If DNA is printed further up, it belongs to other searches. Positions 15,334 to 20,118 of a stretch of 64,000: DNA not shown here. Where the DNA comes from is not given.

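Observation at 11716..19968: Pilin-like operon whose PilX-type anchored member is a 1494-aa double RCC1-propeller protein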

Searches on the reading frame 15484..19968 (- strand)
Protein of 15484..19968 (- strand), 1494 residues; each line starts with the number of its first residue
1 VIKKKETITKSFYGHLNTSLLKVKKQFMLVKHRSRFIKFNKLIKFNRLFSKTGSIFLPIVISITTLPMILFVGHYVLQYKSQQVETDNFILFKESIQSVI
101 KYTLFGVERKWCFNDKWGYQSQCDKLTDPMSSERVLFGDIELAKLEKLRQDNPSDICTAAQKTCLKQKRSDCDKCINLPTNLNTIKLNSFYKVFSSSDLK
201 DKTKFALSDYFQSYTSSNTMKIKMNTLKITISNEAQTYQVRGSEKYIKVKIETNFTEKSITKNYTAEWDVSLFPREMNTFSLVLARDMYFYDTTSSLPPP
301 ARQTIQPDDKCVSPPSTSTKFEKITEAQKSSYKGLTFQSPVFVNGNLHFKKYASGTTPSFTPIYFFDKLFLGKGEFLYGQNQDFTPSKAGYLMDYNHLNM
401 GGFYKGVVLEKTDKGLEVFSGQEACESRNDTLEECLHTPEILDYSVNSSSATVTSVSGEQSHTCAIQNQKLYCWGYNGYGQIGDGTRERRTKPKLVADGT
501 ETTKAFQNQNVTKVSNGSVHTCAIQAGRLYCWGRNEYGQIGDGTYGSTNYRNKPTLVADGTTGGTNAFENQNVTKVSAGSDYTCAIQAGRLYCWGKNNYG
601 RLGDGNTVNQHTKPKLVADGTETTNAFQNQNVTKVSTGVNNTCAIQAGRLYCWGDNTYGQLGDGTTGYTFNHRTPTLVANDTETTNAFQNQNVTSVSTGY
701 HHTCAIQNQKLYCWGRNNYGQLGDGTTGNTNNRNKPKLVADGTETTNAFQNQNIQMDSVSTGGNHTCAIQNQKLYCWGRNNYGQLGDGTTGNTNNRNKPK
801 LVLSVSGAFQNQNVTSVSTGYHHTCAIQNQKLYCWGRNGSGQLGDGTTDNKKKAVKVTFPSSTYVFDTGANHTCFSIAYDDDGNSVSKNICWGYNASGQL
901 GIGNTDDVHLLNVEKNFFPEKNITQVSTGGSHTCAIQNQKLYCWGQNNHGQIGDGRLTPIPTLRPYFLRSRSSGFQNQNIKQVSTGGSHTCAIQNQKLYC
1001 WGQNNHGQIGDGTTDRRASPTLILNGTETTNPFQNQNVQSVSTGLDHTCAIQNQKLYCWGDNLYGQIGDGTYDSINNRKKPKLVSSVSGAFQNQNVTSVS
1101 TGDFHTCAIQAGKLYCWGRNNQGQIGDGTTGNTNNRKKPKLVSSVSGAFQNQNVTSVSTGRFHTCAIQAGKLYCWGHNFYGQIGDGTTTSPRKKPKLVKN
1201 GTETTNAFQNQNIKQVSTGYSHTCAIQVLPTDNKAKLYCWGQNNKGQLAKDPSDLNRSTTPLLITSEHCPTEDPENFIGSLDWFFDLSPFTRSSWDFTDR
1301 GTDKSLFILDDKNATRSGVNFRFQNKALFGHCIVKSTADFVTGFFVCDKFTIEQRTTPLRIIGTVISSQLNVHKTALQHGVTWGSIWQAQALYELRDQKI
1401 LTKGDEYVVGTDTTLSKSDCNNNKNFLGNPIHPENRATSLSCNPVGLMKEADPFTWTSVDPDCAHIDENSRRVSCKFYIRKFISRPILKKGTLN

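Call 3: search_protein_families(library=pfam, proteins=[window:15484-19968:-], max_evalue=1)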
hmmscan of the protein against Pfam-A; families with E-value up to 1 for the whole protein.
window:15484-19968:- (1494 aa): 6 families
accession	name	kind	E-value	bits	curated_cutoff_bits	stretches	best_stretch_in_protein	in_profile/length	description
PF25390.1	WD40_RLD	-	2.8e-148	494.5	150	3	891-1265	4-346/363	RCC1-like domain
PF00415.24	RCC1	-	1.6e-140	458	21.7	14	773-827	3-50/50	Regulator of chromosome condensation (RCC1) repeat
PF13540.12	RCC1_2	-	2e-78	256.8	22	13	693-721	1-30/30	Regulator of chromosome condensation (RCC1) repeat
PF25384.1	Alsin_RLD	-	6.2e-23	82.2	100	6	972-1108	217-345/405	Alsin RCC1-like domain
PF16920.10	LRRCT_2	-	1.7e-10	41.2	23.8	0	933-949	17-33/45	Leucine rich repeat C-terminal motif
PF07646.21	Kelch_2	-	0.36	11.3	21.3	0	821-848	3-21/48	Kelch motif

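Call 4: search_protein_families(library=ncbifam, proteins=[window:15484-19968:-], max_evalue=1)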
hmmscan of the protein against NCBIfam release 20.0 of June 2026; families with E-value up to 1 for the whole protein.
window:15484-19968:- (1494 aa): 0 families

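Call 94: find_encoding_contigs(protein=window:15484-19968:-, flank=1000, max_places=3)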
Protein window:15484-19968:- (1494 aa): no gene with exactly this product is on record in the collection.
